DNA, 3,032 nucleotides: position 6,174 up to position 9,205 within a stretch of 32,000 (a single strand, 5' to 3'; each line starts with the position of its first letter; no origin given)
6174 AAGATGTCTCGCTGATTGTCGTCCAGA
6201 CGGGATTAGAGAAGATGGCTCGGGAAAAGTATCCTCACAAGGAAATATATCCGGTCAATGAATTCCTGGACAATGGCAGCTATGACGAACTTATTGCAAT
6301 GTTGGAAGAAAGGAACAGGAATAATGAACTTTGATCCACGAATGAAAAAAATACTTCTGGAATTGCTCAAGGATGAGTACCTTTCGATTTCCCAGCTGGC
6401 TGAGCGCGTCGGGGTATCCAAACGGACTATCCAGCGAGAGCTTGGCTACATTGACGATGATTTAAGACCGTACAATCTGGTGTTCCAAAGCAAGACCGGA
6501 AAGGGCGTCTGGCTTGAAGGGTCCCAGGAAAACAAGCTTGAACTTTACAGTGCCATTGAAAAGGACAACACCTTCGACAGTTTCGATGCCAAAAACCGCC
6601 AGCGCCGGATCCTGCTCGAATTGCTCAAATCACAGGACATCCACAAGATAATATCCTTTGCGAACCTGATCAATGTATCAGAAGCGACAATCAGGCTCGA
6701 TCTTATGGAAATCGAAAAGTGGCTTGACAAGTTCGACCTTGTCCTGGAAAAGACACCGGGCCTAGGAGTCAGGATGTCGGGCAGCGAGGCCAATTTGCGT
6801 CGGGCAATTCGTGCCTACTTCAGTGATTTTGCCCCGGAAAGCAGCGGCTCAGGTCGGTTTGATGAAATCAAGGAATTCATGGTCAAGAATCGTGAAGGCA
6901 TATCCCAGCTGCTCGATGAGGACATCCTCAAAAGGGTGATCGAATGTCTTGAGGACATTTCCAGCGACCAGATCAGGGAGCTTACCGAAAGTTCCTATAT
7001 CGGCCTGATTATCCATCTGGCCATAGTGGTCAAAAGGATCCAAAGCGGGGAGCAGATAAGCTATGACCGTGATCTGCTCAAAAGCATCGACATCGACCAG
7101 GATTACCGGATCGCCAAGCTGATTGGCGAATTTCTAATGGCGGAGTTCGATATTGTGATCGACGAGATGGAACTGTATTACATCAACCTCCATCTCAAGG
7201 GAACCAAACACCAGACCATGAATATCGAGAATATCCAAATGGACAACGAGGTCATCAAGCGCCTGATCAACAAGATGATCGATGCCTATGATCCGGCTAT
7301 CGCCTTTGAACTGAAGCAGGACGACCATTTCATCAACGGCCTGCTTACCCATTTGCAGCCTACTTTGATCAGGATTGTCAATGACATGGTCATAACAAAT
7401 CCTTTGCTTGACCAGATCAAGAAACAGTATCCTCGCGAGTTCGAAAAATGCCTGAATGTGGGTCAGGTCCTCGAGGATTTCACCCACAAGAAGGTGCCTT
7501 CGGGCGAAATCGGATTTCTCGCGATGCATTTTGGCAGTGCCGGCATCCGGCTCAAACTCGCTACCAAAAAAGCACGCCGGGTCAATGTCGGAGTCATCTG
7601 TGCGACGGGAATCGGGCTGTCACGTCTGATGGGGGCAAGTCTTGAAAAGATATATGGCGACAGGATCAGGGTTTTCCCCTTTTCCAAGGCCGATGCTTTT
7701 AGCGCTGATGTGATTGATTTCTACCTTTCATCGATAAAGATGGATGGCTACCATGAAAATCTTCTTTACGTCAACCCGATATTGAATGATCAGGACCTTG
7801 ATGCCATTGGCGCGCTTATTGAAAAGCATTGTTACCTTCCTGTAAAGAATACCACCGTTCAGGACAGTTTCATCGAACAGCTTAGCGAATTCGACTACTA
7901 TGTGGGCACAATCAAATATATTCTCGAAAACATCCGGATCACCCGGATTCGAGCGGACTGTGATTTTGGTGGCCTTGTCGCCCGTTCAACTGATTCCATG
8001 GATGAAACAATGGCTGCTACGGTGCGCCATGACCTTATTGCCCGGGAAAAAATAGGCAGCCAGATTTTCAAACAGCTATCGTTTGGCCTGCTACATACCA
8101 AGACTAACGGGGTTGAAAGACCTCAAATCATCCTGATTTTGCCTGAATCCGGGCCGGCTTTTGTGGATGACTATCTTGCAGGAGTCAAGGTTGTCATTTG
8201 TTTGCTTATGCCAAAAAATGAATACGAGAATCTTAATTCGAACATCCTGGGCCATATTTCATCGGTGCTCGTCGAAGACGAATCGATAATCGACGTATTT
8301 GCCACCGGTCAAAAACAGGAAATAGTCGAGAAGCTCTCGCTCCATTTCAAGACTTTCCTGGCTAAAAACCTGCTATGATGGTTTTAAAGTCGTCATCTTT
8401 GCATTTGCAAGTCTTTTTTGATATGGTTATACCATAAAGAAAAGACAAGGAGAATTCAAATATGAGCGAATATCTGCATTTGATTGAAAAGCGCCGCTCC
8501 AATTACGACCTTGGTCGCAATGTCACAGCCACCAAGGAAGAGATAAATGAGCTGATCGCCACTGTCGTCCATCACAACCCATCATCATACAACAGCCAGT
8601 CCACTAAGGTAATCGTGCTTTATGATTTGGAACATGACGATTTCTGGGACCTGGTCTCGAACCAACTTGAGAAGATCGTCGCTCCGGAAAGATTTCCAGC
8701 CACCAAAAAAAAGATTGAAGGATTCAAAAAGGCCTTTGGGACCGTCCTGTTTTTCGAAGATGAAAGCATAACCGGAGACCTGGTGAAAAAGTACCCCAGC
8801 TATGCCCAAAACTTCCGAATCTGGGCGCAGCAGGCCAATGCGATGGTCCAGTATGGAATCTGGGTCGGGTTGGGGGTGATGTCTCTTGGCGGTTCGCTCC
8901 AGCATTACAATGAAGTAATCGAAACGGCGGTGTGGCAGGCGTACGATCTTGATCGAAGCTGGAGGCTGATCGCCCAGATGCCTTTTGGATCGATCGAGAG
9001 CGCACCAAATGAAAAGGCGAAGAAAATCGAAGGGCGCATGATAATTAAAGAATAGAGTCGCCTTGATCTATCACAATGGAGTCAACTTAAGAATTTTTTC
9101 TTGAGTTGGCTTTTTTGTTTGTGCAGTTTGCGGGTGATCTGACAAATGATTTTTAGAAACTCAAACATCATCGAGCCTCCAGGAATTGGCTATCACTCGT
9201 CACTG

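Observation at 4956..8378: Divergent second EIICB(Mtl) paralog with its own promoter, translationally coupled to MtlR: a candidate dedicated sensor or membrane anchor for the regulator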

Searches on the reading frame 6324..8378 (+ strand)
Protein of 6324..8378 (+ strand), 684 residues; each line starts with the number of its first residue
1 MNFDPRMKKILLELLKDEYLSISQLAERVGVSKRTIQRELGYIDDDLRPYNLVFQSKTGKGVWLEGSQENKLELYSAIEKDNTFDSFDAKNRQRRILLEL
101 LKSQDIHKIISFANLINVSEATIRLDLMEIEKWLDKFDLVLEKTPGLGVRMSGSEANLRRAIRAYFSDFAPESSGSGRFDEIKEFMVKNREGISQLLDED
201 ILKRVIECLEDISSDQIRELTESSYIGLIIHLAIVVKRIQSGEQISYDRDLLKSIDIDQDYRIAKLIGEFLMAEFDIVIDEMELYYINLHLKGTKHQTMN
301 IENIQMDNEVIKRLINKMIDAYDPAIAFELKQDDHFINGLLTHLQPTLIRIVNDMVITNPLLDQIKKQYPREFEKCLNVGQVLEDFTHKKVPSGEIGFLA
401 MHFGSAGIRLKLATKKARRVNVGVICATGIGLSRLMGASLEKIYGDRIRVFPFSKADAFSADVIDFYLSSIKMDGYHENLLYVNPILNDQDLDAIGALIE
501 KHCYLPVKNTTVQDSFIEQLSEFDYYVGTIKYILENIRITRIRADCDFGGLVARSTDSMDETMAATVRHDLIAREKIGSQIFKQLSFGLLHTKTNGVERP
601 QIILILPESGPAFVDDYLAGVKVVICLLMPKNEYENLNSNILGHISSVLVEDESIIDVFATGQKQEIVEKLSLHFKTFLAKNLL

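Call 5: search_protein_families(library=pfam, proteins=[window:6324-8378:+])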
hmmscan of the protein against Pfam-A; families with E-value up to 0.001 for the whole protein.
window:6324-8378:+ (684 aa): 7 families
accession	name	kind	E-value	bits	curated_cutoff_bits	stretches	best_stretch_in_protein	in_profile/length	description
PF00874.25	PRD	-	7.4e-35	119.6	23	2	317-406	2-90/90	PRD domain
PF05043.19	Mga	-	6.5e-14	52.7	21.1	2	95-166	20-87/87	Mga helix-turn-helix domain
PF08279.18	HTH_11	-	6.7e-13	48.8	25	2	6-61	1-53/55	HTH domain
PF08220.18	HTH_DeoR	-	3.6e-11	43.1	21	2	6-43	1-38/57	DeoR-like helix-turn-helix domain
PF00359.27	PTS_EIIA_2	-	7.5e-09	36.1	27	1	566-670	39-140/144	Phosphoenolpyruvate-dependent sugar phosphotransferase system, EIIA 2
PF13412.12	HTH_24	-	1.8e-06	27.9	21.9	1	4-38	2-36/48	Winged helix-turn-helix DNA-binding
PF13404.12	HTH_AsnC-type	-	0.00078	19.6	27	0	8-38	6-36/42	AsnC-type helix-turn-helix domain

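Call 6: search_protein_families(library=ncbifam, proteins=[window:6324-8378:+])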
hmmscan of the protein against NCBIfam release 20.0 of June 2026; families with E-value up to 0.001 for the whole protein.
window:6324-8378:+ (684 aa): 9 families
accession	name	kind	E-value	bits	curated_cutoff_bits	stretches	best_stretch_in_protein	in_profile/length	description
NF047357.1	antiterm_GlcT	equivalog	3.3e-36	125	320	2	195-403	64-269/272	glucose PTS transporter transcription antiterminator GlcT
NF053736.1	AcpB_EbpR_MafR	subfamily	3.6e-25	89.2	130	1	10-500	11-481/481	AcpB/EbpR/MafR family transcriptional regulator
NF046042.1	LicT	equivalog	2e-13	50.2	300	1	314-409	73-166/273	BglG family transcription antiterminator LicT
NF008597.0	PRK11564.1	equivalog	4.4e-12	45.5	304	1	87-404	11-327/426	stationary phase inducible protein CsiE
NF007295.0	PRK09772.1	equivalog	1.7e-08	34.1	322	1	332-408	91-166/278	transcriptional antiterminator BglG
NF041397.1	TranRegGlpR_Halo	equivalog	1.4e-07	31.5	300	0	91-131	5-44/253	HTH-type transcriptional regulator GlpR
NF053735.1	glob_reg_MafR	equivalog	0.00032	19.7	450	0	10-159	14-151/472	global transcriptional activator MafR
NF007366.0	PRK09863.1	equivalog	0.00053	18.6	426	1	11-152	9-137/586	putative frv operon regulatory protein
TIGR00848.1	fruA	subfamily_domain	0.00089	19.2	103.5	0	565-654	37-125/129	fructose PTS transporter subunit IIA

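Call 47: search_solved_structures(query=window:6324-8378:+, max_evalue=0.001, show_alignments=2)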
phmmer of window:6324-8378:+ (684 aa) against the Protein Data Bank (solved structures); distinct sequences matched with E-value up to 0.001: 1.
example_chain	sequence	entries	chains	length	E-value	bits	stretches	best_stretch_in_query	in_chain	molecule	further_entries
3rio_A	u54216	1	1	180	0.00094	21.3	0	332-406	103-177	PtsGHI operon antiterminator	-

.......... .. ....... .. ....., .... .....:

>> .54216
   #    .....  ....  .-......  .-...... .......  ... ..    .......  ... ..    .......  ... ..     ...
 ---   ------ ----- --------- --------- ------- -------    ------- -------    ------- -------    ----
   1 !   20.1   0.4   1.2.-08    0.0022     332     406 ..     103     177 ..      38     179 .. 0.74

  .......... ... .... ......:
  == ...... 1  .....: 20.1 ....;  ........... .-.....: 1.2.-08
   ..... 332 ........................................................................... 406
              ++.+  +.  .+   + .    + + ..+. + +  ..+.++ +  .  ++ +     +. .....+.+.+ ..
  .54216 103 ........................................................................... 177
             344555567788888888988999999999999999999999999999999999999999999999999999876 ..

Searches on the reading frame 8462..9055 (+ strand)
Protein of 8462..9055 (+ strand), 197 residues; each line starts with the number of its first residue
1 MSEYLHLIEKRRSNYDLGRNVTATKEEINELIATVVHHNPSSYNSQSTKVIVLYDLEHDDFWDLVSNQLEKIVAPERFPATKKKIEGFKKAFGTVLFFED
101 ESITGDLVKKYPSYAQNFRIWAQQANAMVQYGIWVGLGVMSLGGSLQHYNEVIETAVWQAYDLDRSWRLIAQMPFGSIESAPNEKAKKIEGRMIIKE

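Call 5: search_protein_families(library=pfam, proteins=[window:8462-9055:+])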
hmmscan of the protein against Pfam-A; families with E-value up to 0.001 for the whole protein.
window:8462-9055:+ (197 aa): 1 family
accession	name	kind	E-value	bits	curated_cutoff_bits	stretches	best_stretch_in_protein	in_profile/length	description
PF00881.29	Nitroreductase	-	8.1e-12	46.1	23.5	1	8-176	1-166/167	Nitroreductase family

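Call 6: search_protein_families(library=ncbifam, proteins=[window:8462-9055:+])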
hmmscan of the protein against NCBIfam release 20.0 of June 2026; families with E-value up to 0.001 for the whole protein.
window:8462-9055:+ (197 aa): 0 families
